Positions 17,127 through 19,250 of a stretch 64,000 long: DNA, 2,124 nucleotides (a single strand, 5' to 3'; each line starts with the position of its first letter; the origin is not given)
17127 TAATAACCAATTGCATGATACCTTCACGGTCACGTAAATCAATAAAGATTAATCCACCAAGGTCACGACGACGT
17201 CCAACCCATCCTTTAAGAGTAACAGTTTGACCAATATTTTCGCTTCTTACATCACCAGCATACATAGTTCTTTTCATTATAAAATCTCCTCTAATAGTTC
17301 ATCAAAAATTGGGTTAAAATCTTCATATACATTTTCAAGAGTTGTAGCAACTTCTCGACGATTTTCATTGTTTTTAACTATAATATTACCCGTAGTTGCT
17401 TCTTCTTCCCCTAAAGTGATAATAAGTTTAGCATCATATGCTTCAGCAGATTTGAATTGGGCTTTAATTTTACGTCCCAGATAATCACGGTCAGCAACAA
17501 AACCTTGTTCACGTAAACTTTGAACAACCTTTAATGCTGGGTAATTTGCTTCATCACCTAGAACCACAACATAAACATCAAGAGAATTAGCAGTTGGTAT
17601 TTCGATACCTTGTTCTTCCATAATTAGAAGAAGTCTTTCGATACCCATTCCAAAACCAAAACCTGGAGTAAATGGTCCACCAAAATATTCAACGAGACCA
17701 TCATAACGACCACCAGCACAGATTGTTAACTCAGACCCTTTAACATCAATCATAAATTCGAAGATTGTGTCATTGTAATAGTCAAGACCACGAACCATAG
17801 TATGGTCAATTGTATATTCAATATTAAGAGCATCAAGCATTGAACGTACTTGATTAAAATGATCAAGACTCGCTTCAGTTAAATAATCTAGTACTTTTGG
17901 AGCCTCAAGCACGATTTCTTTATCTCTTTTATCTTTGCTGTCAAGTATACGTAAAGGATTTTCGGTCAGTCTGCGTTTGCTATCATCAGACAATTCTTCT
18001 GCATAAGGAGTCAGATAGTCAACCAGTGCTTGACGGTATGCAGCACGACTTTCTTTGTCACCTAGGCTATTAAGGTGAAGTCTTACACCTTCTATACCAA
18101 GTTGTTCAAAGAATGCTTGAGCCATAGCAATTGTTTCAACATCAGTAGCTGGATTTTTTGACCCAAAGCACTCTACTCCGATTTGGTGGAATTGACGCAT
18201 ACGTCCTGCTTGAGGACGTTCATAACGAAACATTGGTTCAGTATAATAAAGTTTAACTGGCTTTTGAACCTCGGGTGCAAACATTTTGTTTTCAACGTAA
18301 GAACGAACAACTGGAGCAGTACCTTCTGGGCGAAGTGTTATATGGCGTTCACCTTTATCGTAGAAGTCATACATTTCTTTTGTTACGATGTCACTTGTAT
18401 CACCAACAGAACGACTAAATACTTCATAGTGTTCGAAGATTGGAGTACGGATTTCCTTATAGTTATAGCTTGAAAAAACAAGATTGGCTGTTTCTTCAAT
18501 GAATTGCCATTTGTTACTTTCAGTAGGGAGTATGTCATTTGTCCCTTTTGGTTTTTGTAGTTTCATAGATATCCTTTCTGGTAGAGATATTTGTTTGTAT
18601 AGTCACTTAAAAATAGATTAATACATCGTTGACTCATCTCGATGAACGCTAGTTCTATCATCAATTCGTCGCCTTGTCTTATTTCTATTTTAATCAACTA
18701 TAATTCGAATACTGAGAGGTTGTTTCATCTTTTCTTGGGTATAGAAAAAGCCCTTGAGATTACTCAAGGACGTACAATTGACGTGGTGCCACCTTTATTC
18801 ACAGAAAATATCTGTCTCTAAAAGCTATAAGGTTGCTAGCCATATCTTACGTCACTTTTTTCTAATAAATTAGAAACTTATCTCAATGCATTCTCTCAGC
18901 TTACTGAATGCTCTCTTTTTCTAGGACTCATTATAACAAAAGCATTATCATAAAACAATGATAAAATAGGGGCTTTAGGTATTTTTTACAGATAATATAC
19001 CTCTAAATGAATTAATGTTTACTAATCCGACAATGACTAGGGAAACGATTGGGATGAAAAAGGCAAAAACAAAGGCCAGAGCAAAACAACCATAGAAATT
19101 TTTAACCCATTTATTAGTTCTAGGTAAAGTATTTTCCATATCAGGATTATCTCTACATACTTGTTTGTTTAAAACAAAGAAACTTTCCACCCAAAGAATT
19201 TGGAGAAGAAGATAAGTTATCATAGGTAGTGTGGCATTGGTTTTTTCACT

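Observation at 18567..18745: Repeat element inserted inside the hisS T-box leader, between the terminator/antiterminator and the start codon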

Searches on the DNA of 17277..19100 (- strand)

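Call 4: search_rna_families(source=window, start=18450, end=19100, threshold=evalue, max_evalue=1, show_alignments=3)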
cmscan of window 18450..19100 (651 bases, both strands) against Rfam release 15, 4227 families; matches with E-value up to 1: 1.
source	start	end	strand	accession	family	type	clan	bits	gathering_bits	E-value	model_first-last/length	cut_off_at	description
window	18763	18945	-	RF00230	T-box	Cis-reg; leader;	-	50.3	93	5e-10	1-219/219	no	T-box leader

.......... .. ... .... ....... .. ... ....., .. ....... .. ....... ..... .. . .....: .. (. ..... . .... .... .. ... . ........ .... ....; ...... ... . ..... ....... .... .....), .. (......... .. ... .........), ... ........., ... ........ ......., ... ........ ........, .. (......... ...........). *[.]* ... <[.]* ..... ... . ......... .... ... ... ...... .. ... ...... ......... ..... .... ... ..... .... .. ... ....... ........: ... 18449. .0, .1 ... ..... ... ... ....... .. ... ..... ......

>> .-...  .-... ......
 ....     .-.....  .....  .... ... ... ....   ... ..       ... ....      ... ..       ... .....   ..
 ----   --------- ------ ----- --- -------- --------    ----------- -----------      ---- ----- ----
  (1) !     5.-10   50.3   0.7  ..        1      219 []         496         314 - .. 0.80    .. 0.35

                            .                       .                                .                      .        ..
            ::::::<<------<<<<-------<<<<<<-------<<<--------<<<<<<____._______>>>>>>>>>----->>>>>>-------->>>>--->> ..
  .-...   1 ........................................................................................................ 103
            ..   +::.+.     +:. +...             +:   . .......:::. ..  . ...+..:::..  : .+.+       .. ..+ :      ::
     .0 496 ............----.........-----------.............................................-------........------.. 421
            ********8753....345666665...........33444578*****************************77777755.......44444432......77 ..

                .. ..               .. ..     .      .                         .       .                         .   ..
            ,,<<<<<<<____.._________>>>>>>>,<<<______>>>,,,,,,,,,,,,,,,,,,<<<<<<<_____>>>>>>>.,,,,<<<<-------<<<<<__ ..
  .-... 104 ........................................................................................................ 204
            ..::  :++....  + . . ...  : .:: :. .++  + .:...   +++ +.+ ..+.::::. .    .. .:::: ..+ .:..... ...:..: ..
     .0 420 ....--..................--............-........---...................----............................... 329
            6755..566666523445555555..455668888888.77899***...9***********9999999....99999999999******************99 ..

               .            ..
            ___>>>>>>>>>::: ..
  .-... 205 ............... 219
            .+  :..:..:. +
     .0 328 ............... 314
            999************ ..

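Call 47: search_rna_families(source=L002, start=9640, end=10010, threshold=evalue, max_evalue=1, show_alignments=1)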
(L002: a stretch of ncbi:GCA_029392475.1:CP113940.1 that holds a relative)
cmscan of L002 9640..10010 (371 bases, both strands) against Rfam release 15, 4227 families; matches with E-value up to 1: 1.
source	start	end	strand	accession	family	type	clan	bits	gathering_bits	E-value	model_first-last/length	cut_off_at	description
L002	9784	9964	+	RF00230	T-box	Cis-reg; leader;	-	49.8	93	3.8e-10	1-219/219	no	T-box leader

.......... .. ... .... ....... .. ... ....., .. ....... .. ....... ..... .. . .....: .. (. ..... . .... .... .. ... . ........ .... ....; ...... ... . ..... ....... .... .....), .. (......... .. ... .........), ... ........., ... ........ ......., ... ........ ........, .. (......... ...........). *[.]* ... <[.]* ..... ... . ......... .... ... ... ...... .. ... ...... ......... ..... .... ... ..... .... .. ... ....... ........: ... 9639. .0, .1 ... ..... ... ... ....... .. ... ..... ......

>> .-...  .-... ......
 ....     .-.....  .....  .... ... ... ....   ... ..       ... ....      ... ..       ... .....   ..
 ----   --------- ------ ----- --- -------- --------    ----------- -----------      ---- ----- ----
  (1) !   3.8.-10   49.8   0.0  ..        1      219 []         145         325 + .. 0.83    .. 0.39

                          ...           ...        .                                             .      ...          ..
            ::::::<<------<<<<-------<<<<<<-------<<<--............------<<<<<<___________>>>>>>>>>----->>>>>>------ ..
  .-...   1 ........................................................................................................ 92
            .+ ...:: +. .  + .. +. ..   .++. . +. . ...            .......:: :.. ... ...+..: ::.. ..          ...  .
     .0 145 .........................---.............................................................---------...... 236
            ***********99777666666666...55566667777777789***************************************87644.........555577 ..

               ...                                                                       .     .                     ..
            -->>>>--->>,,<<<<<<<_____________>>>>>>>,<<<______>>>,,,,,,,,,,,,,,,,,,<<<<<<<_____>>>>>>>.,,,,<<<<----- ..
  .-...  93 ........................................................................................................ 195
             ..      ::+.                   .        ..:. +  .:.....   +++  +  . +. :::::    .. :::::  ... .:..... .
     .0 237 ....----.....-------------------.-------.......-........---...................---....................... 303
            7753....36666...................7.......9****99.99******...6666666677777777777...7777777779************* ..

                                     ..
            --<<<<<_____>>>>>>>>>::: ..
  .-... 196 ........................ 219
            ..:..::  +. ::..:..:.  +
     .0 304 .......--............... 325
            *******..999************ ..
